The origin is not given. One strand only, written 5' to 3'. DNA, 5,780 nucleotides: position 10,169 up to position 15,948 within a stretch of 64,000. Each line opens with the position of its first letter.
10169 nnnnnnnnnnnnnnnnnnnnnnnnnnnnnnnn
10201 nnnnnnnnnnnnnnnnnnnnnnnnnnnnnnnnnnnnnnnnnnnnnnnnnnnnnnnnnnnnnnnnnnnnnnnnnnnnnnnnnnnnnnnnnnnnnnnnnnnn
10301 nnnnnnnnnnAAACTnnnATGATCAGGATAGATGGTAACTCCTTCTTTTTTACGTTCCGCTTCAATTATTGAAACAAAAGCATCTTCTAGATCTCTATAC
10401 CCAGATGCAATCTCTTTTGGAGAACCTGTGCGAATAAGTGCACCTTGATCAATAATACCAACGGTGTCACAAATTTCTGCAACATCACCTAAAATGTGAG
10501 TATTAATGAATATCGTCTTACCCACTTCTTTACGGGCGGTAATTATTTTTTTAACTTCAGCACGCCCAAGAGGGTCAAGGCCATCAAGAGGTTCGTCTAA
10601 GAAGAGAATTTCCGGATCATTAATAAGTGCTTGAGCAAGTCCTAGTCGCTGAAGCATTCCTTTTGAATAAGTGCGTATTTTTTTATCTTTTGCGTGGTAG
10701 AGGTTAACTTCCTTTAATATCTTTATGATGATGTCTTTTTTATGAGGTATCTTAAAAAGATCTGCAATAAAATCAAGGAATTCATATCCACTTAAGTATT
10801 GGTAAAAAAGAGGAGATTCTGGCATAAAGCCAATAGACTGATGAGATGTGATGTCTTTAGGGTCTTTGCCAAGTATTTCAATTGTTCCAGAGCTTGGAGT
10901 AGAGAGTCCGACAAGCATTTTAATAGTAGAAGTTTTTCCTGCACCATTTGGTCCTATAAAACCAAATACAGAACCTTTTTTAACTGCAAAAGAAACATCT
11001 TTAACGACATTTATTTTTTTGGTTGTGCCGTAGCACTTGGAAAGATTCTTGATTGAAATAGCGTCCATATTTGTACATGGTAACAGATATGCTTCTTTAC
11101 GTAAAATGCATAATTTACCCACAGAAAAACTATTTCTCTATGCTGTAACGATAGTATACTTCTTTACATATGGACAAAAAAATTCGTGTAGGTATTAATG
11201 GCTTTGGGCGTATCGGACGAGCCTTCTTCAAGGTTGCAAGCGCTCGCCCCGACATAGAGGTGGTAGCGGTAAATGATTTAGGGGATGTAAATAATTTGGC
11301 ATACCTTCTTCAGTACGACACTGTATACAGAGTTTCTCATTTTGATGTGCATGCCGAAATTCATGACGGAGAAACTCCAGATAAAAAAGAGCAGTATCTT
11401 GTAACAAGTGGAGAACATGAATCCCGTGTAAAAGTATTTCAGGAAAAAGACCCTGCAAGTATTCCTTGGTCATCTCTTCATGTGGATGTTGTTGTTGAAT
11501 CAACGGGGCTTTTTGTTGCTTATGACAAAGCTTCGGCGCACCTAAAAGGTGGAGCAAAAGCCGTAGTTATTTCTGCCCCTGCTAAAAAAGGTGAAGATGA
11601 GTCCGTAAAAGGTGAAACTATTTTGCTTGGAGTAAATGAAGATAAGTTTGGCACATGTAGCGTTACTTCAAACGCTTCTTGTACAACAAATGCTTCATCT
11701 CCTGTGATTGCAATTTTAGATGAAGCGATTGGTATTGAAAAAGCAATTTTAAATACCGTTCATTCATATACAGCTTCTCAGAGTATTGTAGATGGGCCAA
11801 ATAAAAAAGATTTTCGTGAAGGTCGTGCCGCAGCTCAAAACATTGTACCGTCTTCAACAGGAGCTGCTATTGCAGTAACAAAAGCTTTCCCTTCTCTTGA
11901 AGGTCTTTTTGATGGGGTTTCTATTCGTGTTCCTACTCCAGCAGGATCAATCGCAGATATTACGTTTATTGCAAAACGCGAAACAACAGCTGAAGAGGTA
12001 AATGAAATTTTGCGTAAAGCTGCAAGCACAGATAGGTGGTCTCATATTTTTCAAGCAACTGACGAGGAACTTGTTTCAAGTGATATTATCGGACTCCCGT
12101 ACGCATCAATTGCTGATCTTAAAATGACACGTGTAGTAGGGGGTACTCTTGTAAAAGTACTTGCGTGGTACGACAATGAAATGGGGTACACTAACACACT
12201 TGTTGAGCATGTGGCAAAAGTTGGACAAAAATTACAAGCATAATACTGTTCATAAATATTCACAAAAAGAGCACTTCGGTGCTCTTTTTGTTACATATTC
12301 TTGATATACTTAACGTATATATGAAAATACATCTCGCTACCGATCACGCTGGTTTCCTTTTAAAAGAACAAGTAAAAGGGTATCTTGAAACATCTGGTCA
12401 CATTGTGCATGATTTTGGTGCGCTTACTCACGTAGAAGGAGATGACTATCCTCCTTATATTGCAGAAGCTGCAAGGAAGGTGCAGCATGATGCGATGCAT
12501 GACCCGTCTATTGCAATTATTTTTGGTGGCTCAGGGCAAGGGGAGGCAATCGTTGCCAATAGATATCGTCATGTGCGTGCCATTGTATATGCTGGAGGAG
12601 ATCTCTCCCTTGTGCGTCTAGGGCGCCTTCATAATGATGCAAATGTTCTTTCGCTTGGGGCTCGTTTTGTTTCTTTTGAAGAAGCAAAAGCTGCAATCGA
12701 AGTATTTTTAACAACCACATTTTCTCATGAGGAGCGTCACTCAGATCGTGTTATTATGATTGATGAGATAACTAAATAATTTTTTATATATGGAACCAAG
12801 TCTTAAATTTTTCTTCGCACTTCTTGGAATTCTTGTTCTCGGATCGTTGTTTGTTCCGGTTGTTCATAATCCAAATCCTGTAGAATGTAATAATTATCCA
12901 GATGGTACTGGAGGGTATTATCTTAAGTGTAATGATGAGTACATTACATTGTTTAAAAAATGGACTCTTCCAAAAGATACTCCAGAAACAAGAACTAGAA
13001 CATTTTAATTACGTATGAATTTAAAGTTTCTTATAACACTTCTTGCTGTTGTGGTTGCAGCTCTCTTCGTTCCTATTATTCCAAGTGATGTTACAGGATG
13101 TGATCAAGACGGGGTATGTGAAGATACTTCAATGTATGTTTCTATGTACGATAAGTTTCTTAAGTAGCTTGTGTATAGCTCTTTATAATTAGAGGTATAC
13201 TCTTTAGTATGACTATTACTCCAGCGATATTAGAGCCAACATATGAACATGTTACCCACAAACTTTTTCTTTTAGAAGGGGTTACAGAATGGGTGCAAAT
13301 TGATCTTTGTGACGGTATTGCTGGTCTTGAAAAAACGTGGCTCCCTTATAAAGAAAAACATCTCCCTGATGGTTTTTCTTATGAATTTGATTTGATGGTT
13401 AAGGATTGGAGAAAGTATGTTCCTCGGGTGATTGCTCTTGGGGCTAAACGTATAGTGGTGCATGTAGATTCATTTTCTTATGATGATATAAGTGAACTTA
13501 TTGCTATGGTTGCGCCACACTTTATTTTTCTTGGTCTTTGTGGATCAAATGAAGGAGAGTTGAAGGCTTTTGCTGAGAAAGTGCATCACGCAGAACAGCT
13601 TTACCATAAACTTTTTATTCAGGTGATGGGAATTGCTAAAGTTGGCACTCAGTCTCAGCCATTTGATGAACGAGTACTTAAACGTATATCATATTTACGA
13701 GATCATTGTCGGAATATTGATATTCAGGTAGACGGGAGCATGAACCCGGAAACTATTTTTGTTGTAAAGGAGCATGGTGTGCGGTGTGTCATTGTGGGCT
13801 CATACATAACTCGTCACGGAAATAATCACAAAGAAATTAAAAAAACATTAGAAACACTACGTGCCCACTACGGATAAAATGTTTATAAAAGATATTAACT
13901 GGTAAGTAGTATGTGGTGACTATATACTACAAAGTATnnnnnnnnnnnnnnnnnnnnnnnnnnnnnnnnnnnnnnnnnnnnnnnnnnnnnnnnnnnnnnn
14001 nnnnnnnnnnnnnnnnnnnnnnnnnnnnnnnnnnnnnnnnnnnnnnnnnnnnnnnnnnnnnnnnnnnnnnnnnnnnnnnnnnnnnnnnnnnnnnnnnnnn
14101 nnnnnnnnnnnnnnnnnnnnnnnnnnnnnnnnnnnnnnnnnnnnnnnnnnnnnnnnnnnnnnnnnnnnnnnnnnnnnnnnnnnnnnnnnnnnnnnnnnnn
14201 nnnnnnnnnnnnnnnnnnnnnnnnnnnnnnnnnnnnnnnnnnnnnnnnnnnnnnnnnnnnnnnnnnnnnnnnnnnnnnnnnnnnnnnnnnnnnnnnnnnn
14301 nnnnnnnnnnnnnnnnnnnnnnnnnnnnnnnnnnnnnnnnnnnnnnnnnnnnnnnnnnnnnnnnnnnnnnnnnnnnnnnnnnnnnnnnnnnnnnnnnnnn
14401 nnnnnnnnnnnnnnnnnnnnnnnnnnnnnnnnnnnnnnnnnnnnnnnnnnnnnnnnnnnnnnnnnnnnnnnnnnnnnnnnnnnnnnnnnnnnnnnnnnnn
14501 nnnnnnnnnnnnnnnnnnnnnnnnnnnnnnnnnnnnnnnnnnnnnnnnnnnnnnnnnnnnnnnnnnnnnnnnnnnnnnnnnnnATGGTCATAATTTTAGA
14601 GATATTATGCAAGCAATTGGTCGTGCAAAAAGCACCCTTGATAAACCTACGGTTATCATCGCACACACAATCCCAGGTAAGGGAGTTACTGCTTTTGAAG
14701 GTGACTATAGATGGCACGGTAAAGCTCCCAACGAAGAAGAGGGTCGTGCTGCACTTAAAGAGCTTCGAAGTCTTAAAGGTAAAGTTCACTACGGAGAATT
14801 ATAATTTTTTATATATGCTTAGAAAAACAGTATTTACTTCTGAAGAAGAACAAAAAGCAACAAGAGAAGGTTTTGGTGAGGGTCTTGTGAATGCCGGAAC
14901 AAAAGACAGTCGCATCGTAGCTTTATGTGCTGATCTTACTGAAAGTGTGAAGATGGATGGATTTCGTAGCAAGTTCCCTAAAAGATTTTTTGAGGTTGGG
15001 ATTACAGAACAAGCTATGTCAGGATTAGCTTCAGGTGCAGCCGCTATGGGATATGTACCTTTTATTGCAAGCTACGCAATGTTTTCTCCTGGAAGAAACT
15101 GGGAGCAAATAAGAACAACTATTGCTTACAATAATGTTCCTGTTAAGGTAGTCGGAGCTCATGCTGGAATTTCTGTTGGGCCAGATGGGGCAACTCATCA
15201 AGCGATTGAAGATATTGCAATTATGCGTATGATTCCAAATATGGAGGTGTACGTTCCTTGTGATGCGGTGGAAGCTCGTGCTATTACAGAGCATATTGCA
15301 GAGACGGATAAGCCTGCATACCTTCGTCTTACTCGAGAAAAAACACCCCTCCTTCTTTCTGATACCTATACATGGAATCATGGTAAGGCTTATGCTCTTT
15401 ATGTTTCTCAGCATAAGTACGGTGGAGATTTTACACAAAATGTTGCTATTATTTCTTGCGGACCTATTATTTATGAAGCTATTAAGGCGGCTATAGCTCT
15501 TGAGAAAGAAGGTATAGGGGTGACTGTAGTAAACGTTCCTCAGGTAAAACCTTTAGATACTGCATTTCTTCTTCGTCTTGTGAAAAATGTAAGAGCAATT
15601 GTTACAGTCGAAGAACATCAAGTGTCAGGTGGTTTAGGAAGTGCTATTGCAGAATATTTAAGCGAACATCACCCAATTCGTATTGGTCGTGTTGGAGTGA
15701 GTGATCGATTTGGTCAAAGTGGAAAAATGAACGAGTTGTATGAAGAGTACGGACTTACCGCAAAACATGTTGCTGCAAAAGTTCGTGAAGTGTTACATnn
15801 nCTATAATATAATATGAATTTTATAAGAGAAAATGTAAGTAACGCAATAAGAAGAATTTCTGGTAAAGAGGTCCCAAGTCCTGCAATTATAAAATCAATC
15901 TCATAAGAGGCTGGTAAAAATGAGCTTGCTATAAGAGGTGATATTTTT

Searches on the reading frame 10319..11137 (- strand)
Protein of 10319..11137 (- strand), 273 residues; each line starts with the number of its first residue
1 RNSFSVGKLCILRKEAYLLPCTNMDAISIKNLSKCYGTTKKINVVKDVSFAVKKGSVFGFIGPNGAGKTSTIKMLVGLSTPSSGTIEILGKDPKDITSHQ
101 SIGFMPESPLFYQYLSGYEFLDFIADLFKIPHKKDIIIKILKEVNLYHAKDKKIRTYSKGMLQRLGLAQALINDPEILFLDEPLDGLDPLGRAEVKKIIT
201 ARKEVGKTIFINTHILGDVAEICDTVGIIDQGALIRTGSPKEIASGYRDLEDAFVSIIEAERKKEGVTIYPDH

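Call 63: search_protein_families(library=pfam, proteins=[window:10319-11137:-], max_evalue=0.0001)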
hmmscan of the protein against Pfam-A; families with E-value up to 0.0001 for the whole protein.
window:10319-11137:- (273 aa): 2 families
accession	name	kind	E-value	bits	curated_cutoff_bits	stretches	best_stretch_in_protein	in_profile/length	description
PF00005.33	ABC_tran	-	3.6e-29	102.5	25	1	45-184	1-136/137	ABC transporter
PF13304.12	AAA_21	-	1.7e-08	35.3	27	0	58-102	2-63/304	AAA domain, putative AbiEii toxin, Type IV TA system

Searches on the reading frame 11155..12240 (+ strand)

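Call 63: search_protein_families(library=pfam, proteins=[window:11155-12240:+], max_evalue=0.0001)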
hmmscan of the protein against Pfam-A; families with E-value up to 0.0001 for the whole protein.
window:11155-12240:+ (362 aa): 2 families
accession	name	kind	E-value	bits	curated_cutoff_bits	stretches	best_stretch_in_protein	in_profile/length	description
PF02800.25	Gp_dh_C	-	4.5e-52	176.3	24.4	1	183-339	3-158/158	Glyceraldehyde 3-phosphate dehydrogenase, C-terminal domain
PF00044.30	Gp_dh_N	-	1e-29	103.2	31.7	1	10-121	1-99/101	Glyceraldehyde 3-phosphate dehydrogenase, NAD binding domain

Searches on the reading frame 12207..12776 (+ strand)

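Call 63: search_protein_families(library=pfam, proteins=[window:12207-12776:+], max_evalue=0.0001)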
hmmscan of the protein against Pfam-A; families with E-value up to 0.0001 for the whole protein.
window:12207-12776:+ (190 aa): 1 family
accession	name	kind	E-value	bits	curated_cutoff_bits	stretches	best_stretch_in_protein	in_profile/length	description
PF02502.23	LacAB_rpiB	-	2.2e-34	118.8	24.7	1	41-185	1-138/138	Ribose/Galactose Isomerase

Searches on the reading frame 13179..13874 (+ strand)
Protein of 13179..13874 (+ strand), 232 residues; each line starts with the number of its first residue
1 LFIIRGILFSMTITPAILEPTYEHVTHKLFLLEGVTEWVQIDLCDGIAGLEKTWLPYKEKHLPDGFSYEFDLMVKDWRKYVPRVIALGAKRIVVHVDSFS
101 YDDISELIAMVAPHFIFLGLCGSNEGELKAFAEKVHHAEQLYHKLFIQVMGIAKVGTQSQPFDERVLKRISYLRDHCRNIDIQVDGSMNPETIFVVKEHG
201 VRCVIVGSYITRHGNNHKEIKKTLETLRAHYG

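Call 63: search_protein_families(library=pfam, proteins=[window:13179-13874:+], max_evalue=0.0001)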
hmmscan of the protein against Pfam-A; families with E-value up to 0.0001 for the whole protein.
window:13179-13874:+ (232 aa): 1 family
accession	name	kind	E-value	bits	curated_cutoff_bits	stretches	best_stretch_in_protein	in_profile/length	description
PF00834.25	Ribul_P_3_epim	-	6.5e-12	45.7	21.1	1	66-210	58-197/198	Ribulose-phosphate 3 epimerase family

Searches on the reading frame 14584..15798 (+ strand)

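Call 63: search_protein_families(library=pfam, proteins=[window:14584-15798:+], max_evalue=0.0001)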
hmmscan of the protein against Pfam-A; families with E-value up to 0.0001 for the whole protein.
window:14584-15798:+ (405 aa): 3 families
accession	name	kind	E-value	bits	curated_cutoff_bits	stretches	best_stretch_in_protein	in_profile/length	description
PF02779.29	Transket_pyr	-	5.3e-43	147.1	27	1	90-254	2-172/174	Transketolase, pyrimidine binding domain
PF02780.25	Transketolase_C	-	9.4e-29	100.3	25.9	1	285-396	10-124/124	Transketolase, C-terminal domain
PF22613.1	Transketolase_C_1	-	3.1e-08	34.2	27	1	284-392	11-113/113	Transketolase-like TK C-terminal domain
